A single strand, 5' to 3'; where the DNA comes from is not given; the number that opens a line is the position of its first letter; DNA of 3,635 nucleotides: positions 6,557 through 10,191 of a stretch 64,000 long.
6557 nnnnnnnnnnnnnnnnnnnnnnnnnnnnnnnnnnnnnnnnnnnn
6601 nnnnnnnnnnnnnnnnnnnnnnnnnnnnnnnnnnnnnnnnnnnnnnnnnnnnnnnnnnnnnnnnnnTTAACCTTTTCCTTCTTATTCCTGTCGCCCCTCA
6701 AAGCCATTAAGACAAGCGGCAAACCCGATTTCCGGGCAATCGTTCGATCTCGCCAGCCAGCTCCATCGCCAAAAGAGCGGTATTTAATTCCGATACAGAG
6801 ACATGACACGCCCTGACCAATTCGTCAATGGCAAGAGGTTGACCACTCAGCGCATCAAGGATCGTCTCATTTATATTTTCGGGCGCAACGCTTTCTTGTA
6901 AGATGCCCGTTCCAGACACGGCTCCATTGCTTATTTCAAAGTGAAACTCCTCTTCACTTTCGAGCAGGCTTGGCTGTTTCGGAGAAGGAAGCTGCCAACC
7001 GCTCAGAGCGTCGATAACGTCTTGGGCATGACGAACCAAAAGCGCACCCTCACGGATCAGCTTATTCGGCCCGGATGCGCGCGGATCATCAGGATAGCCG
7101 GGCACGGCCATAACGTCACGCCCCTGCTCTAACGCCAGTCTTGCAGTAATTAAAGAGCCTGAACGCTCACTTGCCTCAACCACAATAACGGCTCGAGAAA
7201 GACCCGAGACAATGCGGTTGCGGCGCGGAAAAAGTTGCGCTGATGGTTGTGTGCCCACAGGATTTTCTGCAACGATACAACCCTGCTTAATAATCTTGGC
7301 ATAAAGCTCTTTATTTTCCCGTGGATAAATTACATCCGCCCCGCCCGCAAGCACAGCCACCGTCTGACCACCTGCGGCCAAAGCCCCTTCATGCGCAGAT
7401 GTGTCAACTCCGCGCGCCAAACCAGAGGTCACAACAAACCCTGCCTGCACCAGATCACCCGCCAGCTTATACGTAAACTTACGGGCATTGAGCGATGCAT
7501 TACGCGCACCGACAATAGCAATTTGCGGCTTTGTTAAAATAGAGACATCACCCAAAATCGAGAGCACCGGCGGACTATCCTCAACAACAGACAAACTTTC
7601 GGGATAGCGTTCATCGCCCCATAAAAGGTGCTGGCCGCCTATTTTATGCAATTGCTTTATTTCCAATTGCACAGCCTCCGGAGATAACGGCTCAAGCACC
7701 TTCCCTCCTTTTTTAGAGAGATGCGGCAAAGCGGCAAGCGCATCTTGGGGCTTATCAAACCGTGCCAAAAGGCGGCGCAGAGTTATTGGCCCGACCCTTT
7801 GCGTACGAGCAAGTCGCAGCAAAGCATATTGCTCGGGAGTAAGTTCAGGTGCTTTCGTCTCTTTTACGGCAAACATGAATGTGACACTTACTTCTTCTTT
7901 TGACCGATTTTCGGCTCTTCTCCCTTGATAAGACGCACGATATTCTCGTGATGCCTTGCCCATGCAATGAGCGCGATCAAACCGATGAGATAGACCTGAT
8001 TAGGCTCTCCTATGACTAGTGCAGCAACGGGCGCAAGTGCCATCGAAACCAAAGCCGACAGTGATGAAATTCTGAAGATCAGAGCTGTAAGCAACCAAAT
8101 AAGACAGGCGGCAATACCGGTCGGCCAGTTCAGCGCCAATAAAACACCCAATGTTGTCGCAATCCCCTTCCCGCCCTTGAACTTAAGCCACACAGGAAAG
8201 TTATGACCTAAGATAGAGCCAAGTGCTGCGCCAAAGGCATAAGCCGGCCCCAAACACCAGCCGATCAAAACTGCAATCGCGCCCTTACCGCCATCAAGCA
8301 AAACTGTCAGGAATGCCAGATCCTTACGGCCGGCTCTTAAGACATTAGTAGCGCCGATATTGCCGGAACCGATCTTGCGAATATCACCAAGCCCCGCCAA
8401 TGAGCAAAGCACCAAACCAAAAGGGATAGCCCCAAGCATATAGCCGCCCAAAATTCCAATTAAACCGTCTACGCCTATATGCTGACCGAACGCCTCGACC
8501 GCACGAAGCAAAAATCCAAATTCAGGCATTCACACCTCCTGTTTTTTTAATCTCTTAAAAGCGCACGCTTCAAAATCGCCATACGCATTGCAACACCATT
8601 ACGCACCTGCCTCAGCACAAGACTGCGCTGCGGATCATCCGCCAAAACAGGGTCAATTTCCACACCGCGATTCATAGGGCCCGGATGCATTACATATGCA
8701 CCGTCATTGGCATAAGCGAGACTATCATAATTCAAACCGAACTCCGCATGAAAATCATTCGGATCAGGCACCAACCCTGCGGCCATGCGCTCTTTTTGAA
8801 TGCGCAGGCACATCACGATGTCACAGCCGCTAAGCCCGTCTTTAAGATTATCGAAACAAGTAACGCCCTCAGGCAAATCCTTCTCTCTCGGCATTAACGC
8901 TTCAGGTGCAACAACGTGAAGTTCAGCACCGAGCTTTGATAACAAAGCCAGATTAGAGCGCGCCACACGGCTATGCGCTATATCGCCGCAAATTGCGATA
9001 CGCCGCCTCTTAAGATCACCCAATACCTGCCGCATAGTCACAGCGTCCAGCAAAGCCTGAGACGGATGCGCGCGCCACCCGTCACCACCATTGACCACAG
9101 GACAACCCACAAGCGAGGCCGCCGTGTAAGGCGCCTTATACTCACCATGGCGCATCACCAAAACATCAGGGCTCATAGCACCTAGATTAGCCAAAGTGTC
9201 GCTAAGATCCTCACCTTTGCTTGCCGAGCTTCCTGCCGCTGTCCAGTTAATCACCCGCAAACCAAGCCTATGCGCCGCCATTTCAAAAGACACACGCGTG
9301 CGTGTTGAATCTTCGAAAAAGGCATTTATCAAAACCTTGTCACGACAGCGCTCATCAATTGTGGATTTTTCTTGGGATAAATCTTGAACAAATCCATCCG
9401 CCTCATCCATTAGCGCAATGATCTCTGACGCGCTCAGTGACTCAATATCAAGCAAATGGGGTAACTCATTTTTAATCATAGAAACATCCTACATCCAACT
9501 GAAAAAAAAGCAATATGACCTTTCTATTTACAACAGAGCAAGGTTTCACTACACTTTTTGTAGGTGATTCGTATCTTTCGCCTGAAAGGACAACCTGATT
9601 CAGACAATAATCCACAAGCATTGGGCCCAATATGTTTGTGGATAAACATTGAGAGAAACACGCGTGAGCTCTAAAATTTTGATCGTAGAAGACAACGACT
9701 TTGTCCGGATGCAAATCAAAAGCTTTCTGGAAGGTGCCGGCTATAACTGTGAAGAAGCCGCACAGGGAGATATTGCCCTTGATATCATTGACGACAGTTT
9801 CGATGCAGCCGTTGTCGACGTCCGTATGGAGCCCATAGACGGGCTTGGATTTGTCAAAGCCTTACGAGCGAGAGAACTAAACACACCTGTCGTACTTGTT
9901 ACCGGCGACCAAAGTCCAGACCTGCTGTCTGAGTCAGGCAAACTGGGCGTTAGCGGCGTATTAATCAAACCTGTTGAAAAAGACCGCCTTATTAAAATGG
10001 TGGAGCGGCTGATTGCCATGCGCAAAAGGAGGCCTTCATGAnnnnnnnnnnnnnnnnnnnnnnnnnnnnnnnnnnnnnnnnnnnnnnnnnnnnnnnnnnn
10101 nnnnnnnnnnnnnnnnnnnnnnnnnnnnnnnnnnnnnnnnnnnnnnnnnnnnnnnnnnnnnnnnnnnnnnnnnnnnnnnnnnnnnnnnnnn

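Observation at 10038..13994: Secretin fused to a roughly 830-residue C-terminal coiled coil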

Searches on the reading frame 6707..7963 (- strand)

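Call 4: search_protein_families(library=pfam, proteins=[window:6707-7963:-], max_evalue=0.01)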
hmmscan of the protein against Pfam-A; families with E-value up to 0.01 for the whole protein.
window:6707-7963:- (418 aa): 4 families
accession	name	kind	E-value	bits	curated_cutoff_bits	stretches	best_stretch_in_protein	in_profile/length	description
PF02481.21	DNA_processg_A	-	9.2e-74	247.6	29.6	1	106-310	3-210/212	DNA recombination-mediator protein A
PF21102.3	DprA_N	-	6.9e-16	58.2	22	1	44-103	3-63/64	DprA-like N-terminal HHH domain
PF17782.7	DprA_WH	-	2.8e-15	56.5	22.9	1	362-412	11-61/61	DprA winged helix domain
PF18306.6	LDcluster4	-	2.4e-05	24.4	26.3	1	146-287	2-123/151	SLOG cluster4 family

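Call 5: search_protein_families(library=ncbifam, proteins=[window:6707-7963:-], max_evalue=0.01)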
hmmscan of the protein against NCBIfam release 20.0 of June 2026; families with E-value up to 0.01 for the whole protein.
window:6707-7963:- (418 aa): 3 families
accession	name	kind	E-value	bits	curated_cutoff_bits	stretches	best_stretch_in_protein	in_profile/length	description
NF008007.0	PRK10736.1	equivalog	1.5e-71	241.5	495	1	90-321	52-284/374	DNA-protecting protein DprA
TIGR00732.1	dprA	equivalog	1.5e-70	236.8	191.15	1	106-319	5-219/220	DNA-processing protein DprA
TIGR00725.1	TIGR00725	hypoth_equivalog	1.6e-06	27.6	106.9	1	147-206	3-62/159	TIGR00725 family protein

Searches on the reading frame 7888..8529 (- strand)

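Call 4: search_protein_families(library=pfam, proteins=[window:7888-8529:-], max_evalue=0.01)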
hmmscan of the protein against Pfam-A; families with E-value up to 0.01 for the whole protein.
window:7888-8529:- (213 aa): 1 family
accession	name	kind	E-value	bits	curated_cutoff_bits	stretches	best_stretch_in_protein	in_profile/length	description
PF02660.20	G3P_acyltransf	-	6.4e-50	169.9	24.1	1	29-200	2-164/164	Glycerol-3-phosphate acyltransferase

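Call 5: search_protein_families(library=ncbifam, proteins=[window:7888-8529:-], max_evalue=0.01)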
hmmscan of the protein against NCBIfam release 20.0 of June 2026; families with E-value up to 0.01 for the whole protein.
window:7888-8529:- (213 aa): 8 families
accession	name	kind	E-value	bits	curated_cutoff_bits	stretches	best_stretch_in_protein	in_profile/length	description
TIGR00023.1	TIGR00023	equivalog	1.5e-51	175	137.2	1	25-211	8-196/196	glycerol-3-phosphate 1-O-acyltransferase PlsY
NF010993.0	PRK14417.1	equivalog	2.6e-24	86.1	249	1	23-173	6-157/232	membrane protein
NF010987.0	PRK14411.1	equivalog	1.8e-19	70.4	243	1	23-205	4-187/204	membrane protein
NF010976.0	PRK14399.1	equivalog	6.4e-19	68.8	419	1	26-165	15-162/258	membrane protein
NF010992.0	PRK14416.1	equivalog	5.8e-18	65.7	222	1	26-164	3-143/207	membrane protein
NF010990.0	PRK14414.1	equivalog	1.1e-17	64.4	261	1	23-179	8-167/210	glycerol-3-phosphate acyltransferase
NF001254.0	PRK00220.2-1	equivalog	1.8e-15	57.5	199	1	27-172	11-158/182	glycerol-3-phosphate 1-O-acyltransferase PlsY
NF010978.0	PRK14401.1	equivalog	4.3e-13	49.5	163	1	26-172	6-150/187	membrane protein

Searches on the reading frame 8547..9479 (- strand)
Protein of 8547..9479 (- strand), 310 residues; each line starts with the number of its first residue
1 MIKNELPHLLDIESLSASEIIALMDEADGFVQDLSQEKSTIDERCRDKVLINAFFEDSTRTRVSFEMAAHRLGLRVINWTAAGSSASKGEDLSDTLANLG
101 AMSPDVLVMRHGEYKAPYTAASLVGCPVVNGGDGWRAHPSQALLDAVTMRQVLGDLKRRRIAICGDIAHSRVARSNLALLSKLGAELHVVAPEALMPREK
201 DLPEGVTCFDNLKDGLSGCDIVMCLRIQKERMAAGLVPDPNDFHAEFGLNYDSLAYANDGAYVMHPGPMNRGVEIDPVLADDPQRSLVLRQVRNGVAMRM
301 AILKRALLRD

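Call 4: search_protein_families(library=pfam, proteins=[window:8547-9479:-], max_evalue=0.01)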
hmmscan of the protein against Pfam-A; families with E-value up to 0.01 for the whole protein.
window:8547-9479:- (310 aa): 2 families
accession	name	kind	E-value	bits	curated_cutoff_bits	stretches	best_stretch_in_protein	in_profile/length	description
PF02729.26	OTCace_N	-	1.6e-38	132.5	29.9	1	8-151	2-148/148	Aspartate/ornithine carbamoyltransferase, carbamoyl-P binding domain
PF00185.30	OTCace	-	8.5e-22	78.3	29.4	1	160-304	4-155/157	Aspartate/ornithine carbamoyltransferase, Asp/Orn binding domain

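Call 5: search_protein_families(library=ncbifam, proteins=[window:8547-9479:-], max_evalue=0.01)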
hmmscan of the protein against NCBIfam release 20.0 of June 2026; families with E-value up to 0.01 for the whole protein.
window:8547-9479:- (310 aa): 17 families
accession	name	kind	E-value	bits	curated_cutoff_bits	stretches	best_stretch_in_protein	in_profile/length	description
NF002032.1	PRK00856.1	equivalog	1.4e-107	359.3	263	1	8-306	2-296/297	aspartate carbamoyltransferase catalytic subunit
TIGR00670.1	asp_carb_tr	equivalog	2.5e-84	283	236.95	1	8-306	2-302/304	aspartate carbamoyltransferase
NF010387.0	PRK13814.1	equivalog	9.3e-66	221.8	660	1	4-310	2-306/310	aspartate carbamoyltransferase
NF006046.0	PRK08192.1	equivalog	3.9e-39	134.8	512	1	7-303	7-313/339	aspartate carbamoyltransferase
NF008853.0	PRK11891.1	equivalog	1.3e-38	132.7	560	1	5-304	87-395/430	aspartate carbamoyltransferase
NF001986.0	PRK00779.1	subfamily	7.3e-34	117.3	306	1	5-306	4-303/307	ornithine carbamoyltransferase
TIGR00658.1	orni_carb_tr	equivalog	1.9e-28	99.5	280.85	1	8-200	2-188/304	ornithine carbamoyltransferase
NF011380.0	PRK14805.1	equivalog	5.6e-21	74.9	421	1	8-199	3-186/302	ornithine carbamoyltransferase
TIGR04384.1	putr_carbamoyl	exception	1.6e-19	70.2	500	1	8-303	1-303/330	putrescine carbamoyltransferase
NF003286.0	PRK04284.1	subfamily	1.1e-18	67.5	515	1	32-200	28-196/332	ornithine carbamoyltransferase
NF009916.0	PRK13376.1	equivalog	1.2e-16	60.3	800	1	12-303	13-329/525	bifunctional aspartate carbamoyltransferase catalytic subunit/aspartate carbamoyltransferase regulatory subunit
NF009213.0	PRK12562.1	subfamily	2.9e-16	59.8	559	1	8-201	8-198/334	ornithine carbamoyltransferase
NF002470.0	PRK01713.1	equivalog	5.1e-14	52.4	545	1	8-200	9-197/334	ornithine carbamoyltransferase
NF003384.0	PRK04523.1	equivalog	1.3e-13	50.8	288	1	6-78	3-69/336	N-acetylornithine carbamoyltransferase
NF011379.0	PRK14804.1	equivalog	4.2e-12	45.8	373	1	3-194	3-187/311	ornithine carbamoyltransferase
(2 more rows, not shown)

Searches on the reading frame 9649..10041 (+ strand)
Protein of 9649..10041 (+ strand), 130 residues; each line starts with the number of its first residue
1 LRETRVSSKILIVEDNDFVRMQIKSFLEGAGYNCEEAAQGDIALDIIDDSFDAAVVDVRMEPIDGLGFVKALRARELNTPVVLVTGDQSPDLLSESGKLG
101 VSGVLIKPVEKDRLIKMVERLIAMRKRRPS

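Call 4: search_protein_families(library=pfam, proteins=[window:9649-10041:+], max_evalue=0.01)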
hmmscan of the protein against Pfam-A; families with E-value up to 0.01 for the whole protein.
window:9649-10041:+ (130 aa): 3 families
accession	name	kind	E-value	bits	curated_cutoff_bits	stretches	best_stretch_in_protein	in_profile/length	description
PF00072.30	Response_reg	-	1.1e-23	83.9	30.2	1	10-119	1-111/111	Response regulator receiver domain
PF06490.17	FleQ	-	0.0007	20.3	22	1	9-116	1-101/108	Flagellar regulatory protein FleQ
PF23198.2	PDE8A_N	-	0.0018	18.6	29.6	1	10-85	13-90/147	PDE8A-like, N-terminal domain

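Call 5: search_protein_families(library=ncbifam, proteins=[window:9649-10041:+], max_evalue=0.01)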
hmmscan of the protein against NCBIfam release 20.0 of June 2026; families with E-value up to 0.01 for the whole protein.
window:9649-10041:+ (130 aa): 100 families (the best 25 are shown)
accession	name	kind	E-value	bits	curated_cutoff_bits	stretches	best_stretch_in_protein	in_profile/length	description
NF006900.1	PRK09390.1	equivalog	3.7e-16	59.3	255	1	8-126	5-124/203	response regulator FixJ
NF045505.1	RR_RssB_Pseudo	equivalog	4.8e-16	58.8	700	1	6-114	4-113/394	two-component system response regulator RssB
NF007969.0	PRK10693.1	equivalog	2.6e-15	56.3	329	1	1-118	1-120/337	two-component system response regulator RssB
NF008469.0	PRK11361.1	equivalog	2.9e-14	52.6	714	1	8-126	5-124/461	acetoacetate metabolism transcriptional regulator AtoC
TIGR02956.1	TMAO_torS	equivalog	5.9e-13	47.8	676.5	1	8-126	702-824/967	TMAO reductase system sensor histidine kinase/response regulator TorS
NF051870.1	NAssimRespRegNtrX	equivalog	1.1e-12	47.7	600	1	8-124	2-121/452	nitrogen assimilation response regulator NtrX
NF007689.0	PRK10365.1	equivalog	1.3e-12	47.2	760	1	9-125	7-124/441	sigma-54-dependent response regulator transcription factor ZraR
NF051850.1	RespRegRprY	equivalog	2.8e-12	46.6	370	1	8-122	5-120/234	response regulator transcription factor RprY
NF008199.0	PRK10955.1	equivalog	7.8e-12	45.6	341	1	8-119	2-112/232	envelope stress response regulator transcription factor CpxR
NF041733.1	resp_reg_CseB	equivalog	1e-11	44.6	350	1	9-121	2-114/228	two-component system response regulator CseB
NF046022.1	RespRegCpdRBruc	equivalog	1.1e-11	44.8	180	1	9-123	3-118/120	cell cycle two-component system response regulator CpdR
NF045991.1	RespRegCtrARhodob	equivalog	1.8e-11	44.2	350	1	9-123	2-117/224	response regulator transcription factor CtrA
NF011695.0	PRK15115.1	equivalog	1.9e-11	43.4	763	1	5-124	4-124/445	two-component system response regulator GlrR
NF047793.1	ResRegPgtA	equivalog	2.6e-11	43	650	1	8-127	6-126/414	two-component system response regulator PgtA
NF041946.1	LuxO_transreg_Vib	equivalog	2.7e-11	42.9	800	1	12-126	1-116/463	quorum-sensing sigma-54 dependent transcriptional regulator LuxO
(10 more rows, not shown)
